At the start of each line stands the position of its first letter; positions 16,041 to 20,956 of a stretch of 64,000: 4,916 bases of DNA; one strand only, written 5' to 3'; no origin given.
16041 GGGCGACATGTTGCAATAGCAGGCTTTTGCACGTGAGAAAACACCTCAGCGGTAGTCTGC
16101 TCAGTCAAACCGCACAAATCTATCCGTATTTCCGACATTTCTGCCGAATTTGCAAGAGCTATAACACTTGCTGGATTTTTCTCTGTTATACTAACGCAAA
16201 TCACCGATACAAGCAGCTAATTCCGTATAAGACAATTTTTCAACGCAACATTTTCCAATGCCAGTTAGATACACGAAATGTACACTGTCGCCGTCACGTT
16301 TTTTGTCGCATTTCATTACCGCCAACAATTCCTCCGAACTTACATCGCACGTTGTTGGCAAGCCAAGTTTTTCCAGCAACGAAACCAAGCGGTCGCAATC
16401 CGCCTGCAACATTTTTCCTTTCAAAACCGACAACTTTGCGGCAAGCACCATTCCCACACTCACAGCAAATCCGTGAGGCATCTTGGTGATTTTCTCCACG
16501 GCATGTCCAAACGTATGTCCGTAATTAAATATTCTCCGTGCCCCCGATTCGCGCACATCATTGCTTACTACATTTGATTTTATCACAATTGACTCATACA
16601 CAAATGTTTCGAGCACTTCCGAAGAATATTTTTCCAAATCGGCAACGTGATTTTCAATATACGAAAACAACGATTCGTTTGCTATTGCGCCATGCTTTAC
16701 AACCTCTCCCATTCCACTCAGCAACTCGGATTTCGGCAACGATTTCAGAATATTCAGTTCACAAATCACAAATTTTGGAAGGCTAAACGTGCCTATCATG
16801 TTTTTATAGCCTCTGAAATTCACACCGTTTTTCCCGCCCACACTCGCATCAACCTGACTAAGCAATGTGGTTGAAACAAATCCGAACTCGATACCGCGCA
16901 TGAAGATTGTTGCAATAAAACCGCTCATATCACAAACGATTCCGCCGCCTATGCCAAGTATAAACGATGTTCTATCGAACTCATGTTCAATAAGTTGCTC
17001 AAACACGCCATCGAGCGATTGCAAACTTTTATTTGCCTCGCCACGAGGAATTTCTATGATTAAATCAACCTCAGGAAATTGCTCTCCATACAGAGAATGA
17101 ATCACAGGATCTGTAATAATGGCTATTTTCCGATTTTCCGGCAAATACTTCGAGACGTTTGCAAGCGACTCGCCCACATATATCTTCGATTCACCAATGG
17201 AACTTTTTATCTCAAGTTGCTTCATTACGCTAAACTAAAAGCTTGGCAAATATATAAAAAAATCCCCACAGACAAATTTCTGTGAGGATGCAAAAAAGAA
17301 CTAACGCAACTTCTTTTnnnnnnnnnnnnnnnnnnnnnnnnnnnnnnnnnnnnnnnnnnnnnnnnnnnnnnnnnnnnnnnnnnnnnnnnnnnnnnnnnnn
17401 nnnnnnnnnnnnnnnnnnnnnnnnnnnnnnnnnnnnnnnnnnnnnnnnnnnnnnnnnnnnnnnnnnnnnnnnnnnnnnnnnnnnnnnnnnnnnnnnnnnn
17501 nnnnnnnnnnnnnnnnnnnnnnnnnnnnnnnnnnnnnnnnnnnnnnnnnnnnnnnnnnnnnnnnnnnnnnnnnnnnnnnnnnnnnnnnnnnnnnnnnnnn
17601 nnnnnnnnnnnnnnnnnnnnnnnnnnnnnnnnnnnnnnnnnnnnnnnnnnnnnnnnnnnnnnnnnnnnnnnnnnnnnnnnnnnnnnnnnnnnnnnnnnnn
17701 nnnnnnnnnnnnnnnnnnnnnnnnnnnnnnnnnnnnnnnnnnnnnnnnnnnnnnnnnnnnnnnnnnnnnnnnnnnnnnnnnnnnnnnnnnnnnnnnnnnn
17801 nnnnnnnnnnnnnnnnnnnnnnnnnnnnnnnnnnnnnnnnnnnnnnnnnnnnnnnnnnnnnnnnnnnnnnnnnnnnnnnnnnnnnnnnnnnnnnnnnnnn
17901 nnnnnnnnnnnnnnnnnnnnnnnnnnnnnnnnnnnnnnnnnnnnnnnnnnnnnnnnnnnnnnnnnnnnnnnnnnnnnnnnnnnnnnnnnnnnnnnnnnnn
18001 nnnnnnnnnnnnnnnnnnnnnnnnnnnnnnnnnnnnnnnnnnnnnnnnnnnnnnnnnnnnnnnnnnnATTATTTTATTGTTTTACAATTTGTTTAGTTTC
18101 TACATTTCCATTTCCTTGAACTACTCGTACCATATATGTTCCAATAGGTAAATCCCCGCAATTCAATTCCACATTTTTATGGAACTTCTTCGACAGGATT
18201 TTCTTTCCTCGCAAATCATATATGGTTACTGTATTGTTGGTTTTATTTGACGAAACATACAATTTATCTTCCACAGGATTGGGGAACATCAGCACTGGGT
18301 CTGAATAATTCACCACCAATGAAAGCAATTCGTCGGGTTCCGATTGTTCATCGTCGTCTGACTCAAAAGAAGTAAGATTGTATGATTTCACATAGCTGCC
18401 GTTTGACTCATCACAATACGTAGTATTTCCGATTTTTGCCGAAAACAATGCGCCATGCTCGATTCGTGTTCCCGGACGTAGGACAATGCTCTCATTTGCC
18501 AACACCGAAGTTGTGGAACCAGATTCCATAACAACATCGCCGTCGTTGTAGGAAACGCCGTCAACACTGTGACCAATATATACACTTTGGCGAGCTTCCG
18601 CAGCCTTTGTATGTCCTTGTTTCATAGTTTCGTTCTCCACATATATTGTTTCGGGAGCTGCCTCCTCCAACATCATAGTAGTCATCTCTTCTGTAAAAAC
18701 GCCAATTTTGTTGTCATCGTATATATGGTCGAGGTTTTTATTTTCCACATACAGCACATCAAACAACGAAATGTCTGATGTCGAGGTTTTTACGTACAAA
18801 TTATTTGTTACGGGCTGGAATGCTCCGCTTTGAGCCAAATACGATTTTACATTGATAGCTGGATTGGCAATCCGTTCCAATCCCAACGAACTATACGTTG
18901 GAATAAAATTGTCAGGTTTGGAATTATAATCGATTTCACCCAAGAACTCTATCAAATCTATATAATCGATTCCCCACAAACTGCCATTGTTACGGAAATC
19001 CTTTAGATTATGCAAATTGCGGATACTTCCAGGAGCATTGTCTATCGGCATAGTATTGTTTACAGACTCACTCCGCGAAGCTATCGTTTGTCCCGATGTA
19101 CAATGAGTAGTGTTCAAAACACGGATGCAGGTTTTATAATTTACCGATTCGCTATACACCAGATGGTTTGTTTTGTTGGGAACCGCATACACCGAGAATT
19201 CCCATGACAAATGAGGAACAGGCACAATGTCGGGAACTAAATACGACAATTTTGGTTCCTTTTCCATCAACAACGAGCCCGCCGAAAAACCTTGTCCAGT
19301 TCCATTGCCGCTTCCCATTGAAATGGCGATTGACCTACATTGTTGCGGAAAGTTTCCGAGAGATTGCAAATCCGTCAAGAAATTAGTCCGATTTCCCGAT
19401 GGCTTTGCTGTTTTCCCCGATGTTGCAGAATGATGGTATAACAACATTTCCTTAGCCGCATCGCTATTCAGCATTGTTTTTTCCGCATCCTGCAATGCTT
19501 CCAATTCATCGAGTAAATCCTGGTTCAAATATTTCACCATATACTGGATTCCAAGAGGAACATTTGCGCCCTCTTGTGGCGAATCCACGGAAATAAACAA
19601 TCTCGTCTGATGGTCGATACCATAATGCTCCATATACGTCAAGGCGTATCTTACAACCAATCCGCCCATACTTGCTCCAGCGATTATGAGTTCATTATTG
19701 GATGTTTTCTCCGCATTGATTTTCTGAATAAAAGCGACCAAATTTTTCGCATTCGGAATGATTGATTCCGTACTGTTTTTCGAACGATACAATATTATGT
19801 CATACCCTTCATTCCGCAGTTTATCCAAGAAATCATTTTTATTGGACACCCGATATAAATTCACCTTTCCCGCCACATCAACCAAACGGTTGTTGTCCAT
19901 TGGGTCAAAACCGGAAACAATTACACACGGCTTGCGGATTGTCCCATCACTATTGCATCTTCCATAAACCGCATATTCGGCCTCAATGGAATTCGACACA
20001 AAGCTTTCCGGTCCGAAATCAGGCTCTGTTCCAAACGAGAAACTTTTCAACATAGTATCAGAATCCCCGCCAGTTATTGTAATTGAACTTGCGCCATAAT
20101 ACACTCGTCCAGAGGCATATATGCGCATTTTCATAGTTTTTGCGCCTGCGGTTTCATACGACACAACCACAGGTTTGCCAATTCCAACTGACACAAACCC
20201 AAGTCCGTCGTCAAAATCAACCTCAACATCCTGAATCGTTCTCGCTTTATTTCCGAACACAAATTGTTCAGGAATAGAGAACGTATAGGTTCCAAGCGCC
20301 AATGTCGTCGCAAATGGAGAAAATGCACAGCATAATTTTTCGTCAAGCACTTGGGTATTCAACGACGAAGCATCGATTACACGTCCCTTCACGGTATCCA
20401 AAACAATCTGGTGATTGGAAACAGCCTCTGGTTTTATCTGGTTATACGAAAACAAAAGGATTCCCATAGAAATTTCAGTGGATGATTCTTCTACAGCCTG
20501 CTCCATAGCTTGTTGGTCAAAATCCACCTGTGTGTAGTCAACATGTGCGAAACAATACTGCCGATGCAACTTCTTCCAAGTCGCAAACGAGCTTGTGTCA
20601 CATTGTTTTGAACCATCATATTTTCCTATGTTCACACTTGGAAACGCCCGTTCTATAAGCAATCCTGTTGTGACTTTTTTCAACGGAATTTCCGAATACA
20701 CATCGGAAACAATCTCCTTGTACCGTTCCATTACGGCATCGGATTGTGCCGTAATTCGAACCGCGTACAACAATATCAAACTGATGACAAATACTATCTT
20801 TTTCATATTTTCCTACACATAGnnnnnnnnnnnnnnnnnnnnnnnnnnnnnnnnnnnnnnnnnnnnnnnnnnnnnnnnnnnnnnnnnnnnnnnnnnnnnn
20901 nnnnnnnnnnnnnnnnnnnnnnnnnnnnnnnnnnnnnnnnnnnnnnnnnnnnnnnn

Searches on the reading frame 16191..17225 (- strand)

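Call 45: search_protein_families(library=pfam, proteins=[window:16191-17225:-], max_evalue=0.0001)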
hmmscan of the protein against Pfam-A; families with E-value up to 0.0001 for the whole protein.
window:16191-17225:- (344 aa): 2 families
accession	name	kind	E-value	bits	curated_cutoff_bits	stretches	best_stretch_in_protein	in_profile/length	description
PF24621.2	DHQS_C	-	4.9e-43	147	27.6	1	171-309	1-143/144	3-dehydroquinate synthase C-terminal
PF01761.26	DHQ_synthase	-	1.3e-40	138.1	24.2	1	57-168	2-113/115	3-dehydroquinate synthase N-terminal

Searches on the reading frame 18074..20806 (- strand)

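Call 45: search_protein_families(library=pfam, proteins=[window:18074-20806:-], max_evalue=0.0001)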
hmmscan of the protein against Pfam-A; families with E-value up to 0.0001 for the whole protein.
window:18074-20806:- (910 aa): 1 family
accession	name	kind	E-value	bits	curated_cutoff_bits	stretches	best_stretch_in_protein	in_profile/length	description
PF18962.6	Por_Secre_tail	-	4e-12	46.7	27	1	840-908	1-75/75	Secretion system C-terminal sorting domain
